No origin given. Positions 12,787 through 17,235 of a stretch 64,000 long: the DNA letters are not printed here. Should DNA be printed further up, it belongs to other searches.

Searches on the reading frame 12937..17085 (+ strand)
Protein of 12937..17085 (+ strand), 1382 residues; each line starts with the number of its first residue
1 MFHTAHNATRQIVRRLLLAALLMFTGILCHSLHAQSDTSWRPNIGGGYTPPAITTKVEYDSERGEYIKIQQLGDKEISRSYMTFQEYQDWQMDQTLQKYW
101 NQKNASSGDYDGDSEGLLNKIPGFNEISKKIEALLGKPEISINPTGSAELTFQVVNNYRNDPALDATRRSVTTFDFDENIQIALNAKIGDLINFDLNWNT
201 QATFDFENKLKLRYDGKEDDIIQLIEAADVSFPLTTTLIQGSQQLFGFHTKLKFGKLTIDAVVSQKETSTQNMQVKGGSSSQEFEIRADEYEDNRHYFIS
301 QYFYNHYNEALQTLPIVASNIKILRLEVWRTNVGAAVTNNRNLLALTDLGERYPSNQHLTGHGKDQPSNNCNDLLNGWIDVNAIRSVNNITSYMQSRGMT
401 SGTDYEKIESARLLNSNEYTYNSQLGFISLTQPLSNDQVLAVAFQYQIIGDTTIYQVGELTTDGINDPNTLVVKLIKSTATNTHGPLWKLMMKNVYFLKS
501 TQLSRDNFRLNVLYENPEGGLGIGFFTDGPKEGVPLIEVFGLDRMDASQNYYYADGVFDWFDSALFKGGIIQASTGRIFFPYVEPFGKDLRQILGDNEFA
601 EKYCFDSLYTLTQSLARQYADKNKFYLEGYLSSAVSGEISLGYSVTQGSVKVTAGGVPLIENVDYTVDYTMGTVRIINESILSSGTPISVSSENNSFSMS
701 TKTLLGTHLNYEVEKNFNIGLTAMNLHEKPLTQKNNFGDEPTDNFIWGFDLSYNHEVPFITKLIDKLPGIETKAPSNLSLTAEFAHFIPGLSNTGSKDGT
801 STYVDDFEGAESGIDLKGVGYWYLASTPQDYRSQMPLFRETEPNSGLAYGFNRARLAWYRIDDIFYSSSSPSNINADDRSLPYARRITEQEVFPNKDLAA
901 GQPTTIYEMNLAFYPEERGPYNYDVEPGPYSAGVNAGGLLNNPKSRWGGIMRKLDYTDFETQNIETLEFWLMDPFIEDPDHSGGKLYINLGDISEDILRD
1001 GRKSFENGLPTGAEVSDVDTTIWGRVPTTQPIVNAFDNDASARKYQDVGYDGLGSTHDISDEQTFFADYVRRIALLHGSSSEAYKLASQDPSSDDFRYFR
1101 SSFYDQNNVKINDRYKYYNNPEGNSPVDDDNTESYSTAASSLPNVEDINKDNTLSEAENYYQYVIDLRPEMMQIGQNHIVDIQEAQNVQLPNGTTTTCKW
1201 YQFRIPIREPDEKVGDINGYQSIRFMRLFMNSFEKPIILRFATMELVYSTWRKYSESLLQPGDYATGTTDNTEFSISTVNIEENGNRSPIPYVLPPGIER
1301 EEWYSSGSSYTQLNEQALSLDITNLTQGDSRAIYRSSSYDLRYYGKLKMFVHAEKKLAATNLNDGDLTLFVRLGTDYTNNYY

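Call 20: search_protein_families(library=ncbifam, proteins=[window:12937-17085:+], max_evalue=0.01)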
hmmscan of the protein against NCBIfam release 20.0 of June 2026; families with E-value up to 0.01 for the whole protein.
window:12937-17085:+ (1382 aa): 2 families
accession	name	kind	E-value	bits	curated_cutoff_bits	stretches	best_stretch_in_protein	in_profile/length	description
TIGR04189.1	surface_SprA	equivalog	0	1597.9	200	1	49-1382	6-1324/2319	T9SS outer membrane translocon Sov/SprA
NF052337.1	tail_tube_6XGR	equivalog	0.0011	18.4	60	1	639-691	109-165/245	phage tail tube protein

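Call 72: find_encoding_contigs(protein=window:12937-17085:+, flank=4000, max_places=4)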
Protein window:12937-17085:+ (1382 aa): no gene with exactly this product is on record in the collection.
